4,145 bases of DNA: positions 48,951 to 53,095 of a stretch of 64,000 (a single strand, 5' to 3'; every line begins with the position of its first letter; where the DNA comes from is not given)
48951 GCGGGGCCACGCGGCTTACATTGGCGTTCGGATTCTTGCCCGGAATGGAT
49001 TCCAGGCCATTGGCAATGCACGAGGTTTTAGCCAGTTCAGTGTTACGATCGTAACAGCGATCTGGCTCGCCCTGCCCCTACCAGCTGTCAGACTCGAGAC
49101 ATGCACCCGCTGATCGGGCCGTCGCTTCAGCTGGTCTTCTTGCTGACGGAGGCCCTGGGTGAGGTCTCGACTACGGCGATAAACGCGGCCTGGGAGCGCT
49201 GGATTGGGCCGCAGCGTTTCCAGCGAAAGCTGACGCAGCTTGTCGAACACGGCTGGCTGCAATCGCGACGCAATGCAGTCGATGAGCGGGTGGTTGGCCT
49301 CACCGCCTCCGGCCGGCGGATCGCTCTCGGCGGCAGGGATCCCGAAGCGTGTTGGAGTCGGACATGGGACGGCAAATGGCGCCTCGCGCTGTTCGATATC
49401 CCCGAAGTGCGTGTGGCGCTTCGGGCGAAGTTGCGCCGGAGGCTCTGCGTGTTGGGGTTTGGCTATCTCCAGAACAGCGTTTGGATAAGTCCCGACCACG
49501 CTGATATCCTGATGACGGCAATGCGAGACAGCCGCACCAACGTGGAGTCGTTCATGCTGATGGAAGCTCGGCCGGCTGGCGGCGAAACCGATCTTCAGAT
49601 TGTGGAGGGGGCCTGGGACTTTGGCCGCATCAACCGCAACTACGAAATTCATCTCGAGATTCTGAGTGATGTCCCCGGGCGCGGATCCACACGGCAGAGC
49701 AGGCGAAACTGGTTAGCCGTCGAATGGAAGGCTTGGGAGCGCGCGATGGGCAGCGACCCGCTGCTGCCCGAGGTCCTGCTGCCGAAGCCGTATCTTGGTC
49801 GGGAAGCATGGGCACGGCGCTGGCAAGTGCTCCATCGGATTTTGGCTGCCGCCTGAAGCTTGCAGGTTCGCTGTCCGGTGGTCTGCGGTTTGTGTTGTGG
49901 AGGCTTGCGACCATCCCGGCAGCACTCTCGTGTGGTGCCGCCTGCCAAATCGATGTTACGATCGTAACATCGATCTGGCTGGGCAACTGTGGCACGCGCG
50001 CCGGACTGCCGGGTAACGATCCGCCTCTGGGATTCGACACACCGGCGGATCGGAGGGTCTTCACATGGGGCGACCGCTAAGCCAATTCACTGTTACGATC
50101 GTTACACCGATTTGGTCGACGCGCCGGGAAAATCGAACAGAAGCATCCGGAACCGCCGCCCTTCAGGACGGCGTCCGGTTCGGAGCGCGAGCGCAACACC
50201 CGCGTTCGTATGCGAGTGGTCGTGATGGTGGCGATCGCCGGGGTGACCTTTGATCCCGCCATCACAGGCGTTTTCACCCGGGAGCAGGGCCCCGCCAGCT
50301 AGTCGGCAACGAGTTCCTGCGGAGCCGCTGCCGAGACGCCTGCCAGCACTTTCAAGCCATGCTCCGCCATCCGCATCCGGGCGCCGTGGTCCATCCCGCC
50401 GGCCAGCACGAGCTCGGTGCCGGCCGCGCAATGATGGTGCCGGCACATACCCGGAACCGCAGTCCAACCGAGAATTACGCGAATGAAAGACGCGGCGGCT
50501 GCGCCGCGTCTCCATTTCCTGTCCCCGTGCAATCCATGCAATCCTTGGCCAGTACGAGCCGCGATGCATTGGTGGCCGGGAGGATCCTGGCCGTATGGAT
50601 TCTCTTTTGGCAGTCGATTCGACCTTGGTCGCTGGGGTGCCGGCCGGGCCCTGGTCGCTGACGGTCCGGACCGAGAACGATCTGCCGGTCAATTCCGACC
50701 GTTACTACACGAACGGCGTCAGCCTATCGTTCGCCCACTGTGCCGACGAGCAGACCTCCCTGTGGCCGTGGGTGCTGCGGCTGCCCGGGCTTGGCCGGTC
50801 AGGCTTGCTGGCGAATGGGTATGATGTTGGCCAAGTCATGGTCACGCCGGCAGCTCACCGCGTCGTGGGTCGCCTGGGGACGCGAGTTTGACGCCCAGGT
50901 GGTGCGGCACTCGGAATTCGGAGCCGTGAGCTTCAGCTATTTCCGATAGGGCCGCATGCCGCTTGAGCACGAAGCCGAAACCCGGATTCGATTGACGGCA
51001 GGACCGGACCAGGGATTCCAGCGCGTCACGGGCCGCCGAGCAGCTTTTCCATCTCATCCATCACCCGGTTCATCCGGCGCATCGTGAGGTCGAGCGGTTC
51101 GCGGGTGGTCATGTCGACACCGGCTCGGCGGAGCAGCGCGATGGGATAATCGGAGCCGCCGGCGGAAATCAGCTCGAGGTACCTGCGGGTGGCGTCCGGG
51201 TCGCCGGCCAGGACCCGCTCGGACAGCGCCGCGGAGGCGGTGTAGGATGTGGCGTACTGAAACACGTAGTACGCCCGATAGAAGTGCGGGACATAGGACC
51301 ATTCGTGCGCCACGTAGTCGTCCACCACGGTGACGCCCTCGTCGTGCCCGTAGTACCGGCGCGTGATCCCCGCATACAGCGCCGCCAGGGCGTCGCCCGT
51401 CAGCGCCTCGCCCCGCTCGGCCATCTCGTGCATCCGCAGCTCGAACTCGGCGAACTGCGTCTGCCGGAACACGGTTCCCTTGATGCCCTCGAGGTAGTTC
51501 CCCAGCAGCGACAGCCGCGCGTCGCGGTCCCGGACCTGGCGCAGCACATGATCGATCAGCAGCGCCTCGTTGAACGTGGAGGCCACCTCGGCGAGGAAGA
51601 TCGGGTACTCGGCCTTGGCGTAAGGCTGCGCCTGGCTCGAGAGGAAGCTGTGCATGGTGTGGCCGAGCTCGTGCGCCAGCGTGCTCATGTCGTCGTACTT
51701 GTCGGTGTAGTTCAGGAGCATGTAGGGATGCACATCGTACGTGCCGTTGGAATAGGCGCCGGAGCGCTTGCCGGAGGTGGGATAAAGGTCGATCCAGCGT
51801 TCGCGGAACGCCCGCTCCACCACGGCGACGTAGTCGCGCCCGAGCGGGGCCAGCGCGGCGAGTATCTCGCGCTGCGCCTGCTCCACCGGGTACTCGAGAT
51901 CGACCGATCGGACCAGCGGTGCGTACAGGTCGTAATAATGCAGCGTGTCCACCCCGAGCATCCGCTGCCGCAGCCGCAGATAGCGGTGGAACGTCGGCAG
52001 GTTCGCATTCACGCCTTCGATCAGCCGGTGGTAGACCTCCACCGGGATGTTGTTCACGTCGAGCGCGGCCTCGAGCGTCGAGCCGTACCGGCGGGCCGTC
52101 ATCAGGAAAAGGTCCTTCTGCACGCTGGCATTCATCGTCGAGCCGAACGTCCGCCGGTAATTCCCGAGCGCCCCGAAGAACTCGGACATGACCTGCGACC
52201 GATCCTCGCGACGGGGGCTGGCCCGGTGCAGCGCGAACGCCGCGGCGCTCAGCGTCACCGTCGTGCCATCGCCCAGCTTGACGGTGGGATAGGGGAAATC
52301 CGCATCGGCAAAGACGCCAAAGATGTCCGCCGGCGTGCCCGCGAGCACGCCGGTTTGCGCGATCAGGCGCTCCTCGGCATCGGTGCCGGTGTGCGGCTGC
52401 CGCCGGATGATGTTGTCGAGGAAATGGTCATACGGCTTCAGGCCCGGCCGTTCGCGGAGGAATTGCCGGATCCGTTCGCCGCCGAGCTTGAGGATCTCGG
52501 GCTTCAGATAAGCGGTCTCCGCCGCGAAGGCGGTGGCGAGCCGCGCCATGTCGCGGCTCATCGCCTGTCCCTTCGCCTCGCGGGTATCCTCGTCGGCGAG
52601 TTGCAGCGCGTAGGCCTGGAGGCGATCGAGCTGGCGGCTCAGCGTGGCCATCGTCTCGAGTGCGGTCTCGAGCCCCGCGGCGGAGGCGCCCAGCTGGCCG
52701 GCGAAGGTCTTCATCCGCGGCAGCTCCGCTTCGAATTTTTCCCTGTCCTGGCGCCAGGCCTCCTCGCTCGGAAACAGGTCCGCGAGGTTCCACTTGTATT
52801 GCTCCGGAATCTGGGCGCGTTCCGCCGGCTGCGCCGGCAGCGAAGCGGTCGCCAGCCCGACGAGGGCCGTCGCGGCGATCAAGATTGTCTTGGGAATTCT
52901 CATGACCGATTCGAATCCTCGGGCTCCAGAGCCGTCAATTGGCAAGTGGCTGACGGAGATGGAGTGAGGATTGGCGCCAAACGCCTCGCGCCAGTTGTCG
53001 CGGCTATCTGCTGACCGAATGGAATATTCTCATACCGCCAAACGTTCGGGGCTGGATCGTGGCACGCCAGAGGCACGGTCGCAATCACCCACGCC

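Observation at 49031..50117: Orphan PaaX-like regulator bracketed by three copies of a 37-bp element built on a perfect 16-bp palindrome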

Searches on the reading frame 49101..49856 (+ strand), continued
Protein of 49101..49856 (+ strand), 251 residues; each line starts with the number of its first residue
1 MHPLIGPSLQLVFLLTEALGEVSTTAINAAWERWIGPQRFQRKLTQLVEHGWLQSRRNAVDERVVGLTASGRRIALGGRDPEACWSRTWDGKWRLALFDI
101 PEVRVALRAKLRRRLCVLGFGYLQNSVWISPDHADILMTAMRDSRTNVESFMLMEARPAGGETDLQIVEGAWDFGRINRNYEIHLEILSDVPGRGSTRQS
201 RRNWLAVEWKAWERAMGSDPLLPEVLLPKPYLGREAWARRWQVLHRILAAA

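Call 58: fold_search(model_id=the predicted structure, library=pdb)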
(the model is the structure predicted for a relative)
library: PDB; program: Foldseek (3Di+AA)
matches with E <= 10: 933; with E <= 0.001: 6
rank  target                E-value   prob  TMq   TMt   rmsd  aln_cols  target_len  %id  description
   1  8a39_AP1              4.6e-10  1.00  0.58  0.50   6.6       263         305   23  Crystal Structure of PaaX from Escherichia coli W (released 2023-07-05)
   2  3kfw                  3.2e-07  1.00  0.57  0.60   5.4       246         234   20  Uncharacterized protein Rv0674 from Mycobacterium tuberculosis (released 2009-12-01)
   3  3l09_B                9.3e-06  1.00  0.50  0.50   7.2       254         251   17  Crystal structure of Putative transcriptional regulator (JANN_22DEC04_CONTIG27_REVISED_GENE3569) from Jannaschia sp. C (released 2010-01-12)
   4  3l09_A                1.2e-05  1.00  0.48  0.48   7.8       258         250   17  Crystal structure of Putative transcriptional regulator (JANN_22DEC04_CONTIG27_REVISED_GENE3569) from Jannaschia sp. C (released 2010-01-12)
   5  3l09_D                1.4e-05  1.00  0.49  0.49   7.3       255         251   17  Crystal structure of Putative transcriptional regulator (JANN_22DEC04_CONTIG27_REVISED_GENE3569) from Jannaschia sp. C (released 2010-01-12)
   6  3l09_C                2.8e-05  1.00  0.48  0.48   7.4       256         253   19  Crystal structure of Putative transcriptional regulator (JANN_22DEC04_CONTIG27_REVISED_GENE3569) from Jannaschia sp. C (released 2010-01-12)
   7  2fxa_B                2.4e-02  0.92  0.23  0.30  17.1       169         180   16  Structure of the Protease Production Regulatory Protein hpr from Bacillus subtilis. (released 2006-03-14)
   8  8jxk_D                2.8e-02  0.87  0.23  0.33  14.7       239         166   13  Crystal Structure of Rv0047c from Mycobacterium tuberculosis (released 2024-07-03)
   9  8ylg_B                4.1e-02  1.00  0.23  0.35   3.0        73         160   26  Crystal structure of Burkholderia thailandensis MftR in complex with operator DNA (released 2024-11-13)
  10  5yi1                  4.1e-02  1.00  0.23  0.40   3.0        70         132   23  Structure of Lactococcus lactis ZitR, C30AH42A mutant in apo form (released 2017-12-06)
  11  4wd9_B                4.3e-02  0.30  0.19  0.06  19.4       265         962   11  Crystal structure of tRNA-dependent lantibiotic dehydratase NisB in complex with NisA leader peptide (released 2014-10-29)
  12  4ld5_C                5.3e-02  0.99  0.24  0.40  11.2       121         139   21  Crystal structure of MepR Q18P mutant from multidrug resistant S. aureus clinical isolate (released 2013-09-11)
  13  5hli_B                5.9e-02  0.99  0.24  0.41  12.9       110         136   16  Structure of Disulfide formed AbfR (released 2017-01-25)
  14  5yhy                  6.2e-02  1.00  0.24  0.39   2.3        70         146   20  Structure of Lactococcus lactis ZitR, C30S mutant (released 2017-12-06)
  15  5k5q_C                6.6e-02  1.00  0.23  0.58   2.2        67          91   16  Structure of AspA-DNA complex: novel centromere bindng protein-centromere complex (released 2016-06-01)
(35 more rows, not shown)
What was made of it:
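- On PaaX protein family (Pfam/fold level): The full-length fold match to 8a39, 3kfw and 3l09 covers it (call 58). It superposes on MarR and PadR wHTH structures, including DNA complexes, at rmsd 2.2-3.0 Å over ~70 columns (call 58).
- The whole protein superposes on the repressor PaaX (call 58).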

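Call 71: search_protein_representatives(protein=window:49101-49856:+)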
Query: 251 residues. Proteins with E-value up to 0.001 (for the whole library): 2628; up to 1e-10: 515; up to 1e-30: 116. The best 150 are listed.
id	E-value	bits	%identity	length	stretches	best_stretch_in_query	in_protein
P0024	2.8e-67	243.1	49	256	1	5-251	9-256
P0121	1.2e-54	201.8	43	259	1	8-246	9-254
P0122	2.3e-54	200.8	43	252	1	4-246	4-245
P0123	3.4e-53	196.9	44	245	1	14-248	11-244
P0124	1.9e-52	194.5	44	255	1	10-246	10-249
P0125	6.4e-51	189.5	45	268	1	26-245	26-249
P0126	7.8e-51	189.2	43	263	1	2-245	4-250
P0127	1.9e-49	184.6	46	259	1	30-244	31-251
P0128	4.7e-49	183.4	45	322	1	10-245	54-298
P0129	1.6e-47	178.4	44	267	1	27-243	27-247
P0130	1.7e-47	178.3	43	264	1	31-242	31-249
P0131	3.2e-47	177.4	42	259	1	16-245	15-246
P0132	2.1e-46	174.7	46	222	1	45-247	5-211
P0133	4.2e-46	173.7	43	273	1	16-245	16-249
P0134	1.0e-45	172.5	44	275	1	36-250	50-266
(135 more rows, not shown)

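Call 73: find_encoding_contigs(protein=P0001, flank=1000, max_places=3)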
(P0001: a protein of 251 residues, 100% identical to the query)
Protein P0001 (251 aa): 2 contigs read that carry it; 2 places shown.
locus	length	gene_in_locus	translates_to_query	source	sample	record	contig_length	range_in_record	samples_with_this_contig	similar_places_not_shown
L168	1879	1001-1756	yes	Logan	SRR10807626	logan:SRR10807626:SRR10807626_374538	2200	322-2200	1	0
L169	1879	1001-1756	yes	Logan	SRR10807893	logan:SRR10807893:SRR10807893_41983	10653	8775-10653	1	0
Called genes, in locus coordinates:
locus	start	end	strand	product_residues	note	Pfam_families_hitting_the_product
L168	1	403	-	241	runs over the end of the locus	?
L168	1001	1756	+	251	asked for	PF20803:PaaX_M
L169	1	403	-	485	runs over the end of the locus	PF01408:GFO_IDH_MocA, PF19051:GFO_IDH_MocA_C2, PF22725:GFO_IDH_MocA_C3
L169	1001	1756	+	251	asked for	PF20803:PaaX_M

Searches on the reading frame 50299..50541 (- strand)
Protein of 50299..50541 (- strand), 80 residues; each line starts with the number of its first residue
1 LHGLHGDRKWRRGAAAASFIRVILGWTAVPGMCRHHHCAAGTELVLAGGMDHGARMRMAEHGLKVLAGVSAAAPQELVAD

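Call 62: search_protein_families(library=pfam, proteins=[window:50299-50541:-], max_evalue=0.001)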
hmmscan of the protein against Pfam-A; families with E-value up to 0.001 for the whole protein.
window:50299-50541:- (80 aa): 0 families
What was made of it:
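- Tried and rejected: ORF 50299-50541(-) has a weak coding-like GC pattern but no Pfam hit (call 62).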

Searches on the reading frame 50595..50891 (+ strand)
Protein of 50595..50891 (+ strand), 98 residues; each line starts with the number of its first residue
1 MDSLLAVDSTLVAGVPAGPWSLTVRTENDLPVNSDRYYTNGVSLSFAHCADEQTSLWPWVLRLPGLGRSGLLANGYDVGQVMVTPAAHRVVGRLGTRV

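Call 4: search_protein_families(library=pfam, proteins=[window:50595-50891:+], max_evalue=0.01)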
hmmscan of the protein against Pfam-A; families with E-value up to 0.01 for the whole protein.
window:50595-50891:+ (98 aa): 1 family
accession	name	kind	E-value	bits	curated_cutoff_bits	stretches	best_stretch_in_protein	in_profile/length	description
PF09982.15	LpxR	-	1.8e-09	37.5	26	1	12-87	13-93/323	Outer membrane protein LpxR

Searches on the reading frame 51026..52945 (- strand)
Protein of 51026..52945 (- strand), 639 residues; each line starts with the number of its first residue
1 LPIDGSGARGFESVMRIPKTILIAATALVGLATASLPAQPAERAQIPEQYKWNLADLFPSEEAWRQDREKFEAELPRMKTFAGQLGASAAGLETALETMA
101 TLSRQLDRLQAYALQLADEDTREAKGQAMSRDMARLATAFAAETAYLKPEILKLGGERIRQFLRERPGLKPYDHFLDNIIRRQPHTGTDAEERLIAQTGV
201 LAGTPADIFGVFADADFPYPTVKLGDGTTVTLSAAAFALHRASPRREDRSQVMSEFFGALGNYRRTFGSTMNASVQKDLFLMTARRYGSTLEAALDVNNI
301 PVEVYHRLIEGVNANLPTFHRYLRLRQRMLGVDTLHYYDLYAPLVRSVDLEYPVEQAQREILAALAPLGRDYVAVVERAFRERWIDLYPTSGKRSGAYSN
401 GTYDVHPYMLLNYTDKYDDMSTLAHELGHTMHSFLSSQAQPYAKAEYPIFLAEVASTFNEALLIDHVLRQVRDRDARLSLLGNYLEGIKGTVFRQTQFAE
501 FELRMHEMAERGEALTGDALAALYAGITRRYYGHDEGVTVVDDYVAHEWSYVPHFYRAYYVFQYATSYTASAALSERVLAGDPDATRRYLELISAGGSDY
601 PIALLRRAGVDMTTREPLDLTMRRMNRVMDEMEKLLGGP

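Call 4: search_protein_families(library=pfam, proteins=[window:51026-52945:-], max_evalue=0.01)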
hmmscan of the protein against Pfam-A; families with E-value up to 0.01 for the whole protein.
window:51026-52945:- (639 aa): 2 families
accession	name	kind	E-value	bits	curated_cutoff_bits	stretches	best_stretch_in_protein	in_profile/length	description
PF01432.26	Peptidase_M3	-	6.3e-68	230.6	27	1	241-622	3-455/457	Peptidase family M3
PF08439.15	Peptidase_M3_N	-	8.4e-18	64.8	25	1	150-217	1-68/70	Oligopeptidase F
